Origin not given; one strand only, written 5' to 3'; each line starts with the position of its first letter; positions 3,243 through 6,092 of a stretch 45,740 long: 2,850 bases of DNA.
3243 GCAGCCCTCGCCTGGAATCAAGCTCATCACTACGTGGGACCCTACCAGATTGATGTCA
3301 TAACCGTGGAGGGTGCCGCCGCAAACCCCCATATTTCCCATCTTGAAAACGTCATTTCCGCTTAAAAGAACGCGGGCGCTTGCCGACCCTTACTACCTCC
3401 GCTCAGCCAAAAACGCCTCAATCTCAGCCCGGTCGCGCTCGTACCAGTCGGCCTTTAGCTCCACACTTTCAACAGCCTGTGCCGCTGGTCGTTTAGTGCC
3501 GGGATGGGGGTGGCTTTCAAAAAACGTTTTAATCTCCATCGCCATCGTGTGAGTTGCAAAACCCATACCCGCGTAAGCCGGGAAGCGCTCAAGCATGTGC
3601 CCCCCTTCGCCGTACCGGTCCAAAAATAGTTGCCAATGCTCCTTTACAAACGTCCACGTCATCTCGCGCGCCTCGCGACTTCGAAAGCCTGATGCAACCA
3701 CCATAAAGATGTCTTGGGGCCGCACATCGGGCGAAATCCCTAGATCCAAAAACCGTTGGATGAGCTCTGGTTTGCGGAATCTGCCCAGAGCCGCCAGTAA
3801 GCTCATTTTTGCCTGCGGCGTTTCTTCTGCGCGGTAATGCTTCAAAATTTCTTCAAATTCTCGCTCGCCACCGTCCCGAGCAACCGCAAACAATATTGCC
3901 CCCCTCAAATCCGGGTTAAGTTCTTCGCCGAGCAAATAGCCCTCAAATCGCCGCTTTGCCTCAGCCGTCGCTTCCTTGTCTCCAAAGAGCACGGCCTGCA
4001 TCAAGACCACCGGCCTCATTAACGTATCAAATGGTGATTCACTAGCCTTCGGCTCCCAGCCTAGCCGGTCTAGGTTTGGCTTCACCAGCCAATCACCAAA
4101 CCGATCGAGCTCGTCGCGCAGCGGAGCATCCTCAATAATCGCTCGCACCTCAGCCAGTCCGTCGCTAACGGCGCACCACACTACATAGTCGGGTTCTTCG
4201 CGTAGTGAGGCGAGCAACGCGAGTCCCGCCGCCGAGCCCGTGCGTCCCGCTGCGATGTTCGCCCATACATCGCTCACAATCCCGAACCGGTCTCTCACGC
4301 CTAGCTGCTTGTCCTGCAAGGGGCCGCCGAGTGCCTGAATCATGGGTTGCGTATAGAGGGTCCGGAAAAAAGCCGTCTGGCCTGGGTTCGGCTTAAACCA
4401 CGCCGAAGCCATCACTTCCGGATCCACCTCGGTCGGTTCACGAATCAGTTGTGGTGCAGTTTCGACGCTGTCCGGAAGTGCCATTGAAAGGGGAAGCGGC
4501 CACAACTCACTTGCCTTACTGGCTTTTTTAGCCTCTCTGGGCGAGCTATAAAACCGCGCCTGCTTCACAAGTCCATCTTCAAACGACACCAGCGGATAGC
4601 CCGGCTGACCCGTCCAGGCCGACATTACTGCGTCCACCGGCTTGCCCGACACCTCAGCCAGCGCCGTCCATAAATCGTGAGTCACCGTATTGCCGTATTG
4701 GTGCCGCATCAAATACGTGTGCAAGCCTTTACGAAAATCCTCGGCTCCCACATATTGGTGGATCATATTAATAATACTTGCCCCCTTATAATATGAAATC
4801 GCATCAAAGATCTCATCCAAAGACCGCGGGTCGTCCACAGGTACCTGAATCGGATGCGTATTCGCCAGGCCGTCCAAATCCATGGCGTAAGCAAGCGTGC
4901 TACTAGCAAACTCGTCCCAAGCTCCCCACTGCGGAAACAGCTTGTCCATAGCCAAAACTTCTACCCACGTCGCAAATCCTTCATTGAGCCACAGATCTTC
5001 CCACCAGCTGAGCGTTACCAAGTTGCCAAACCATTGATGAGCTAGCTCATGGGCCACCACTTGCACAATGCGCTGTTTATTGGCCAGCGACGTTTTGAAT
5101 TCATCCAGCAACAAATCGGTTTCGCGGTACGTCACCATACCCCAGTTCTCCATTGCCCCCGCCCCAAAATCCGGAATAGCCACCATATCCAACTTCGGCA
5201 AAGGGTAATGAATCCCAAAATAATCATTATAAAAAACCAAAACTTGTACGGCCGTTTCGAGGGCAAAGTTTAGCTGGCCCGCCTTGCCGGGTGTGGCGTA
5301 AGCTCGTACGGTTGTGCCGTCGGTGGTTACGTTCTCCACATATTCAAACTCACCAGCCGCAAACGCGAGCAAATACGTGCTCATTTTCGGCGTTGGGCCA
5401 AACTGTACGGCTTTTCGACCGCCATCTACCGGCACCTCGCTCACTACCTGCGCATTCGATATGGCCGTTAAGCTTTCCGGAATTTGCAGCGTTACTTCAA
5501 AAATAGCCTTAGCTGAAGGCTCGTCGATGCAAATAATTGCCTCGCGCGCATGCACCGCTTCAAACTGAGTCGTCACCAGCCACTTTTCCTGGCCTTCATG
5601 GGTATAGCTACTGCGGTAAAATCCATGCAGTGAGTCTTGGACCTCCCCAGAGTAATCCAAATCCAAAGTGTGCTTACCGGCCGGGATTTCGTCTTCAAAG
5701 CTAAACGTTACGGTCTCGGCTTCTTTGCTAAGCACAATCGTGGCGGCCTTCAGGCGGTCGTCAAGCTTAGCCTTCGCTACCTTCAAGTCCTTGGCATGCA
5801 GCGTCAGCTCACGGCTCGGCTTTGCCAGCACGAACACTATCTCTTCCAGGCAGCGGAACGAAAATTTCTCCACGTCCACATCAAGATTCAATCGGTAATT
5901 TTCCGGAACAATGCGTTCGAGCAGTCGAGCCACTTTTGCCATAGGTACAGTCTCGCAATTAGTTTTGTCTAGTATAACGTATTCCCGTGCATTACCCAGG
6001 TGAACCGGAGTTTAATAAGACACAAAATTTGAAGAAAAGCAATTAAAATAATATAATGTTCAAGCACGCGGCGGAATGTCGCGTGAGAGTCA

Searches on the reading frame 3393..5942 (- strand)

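Call 61: search_protein_families(library=pfam, proteins=[window:3393-5942:-], max_evalue=0.00001)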
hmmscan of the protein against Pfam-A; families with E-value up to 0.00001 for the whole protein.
window:3393-5942:- (849 aa): 3 families
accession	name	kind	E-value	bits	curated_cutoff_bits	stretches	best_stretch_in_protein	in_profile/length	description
PF01433.26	Peptidase_M1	-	5.7e-86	288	27.7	1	226-443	1-218/218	Peptidase family M1 domain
PF11838.14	ERAP1_C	-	5.1e-77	259.8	38.2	1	515-828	1-317/318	ERAP1-like C-terminal domain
PF17900.6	Peptidase_M1_N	-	3.3e-45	154.9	25.8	1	12-191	1-186/186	Peptidase M1 N-terminal domain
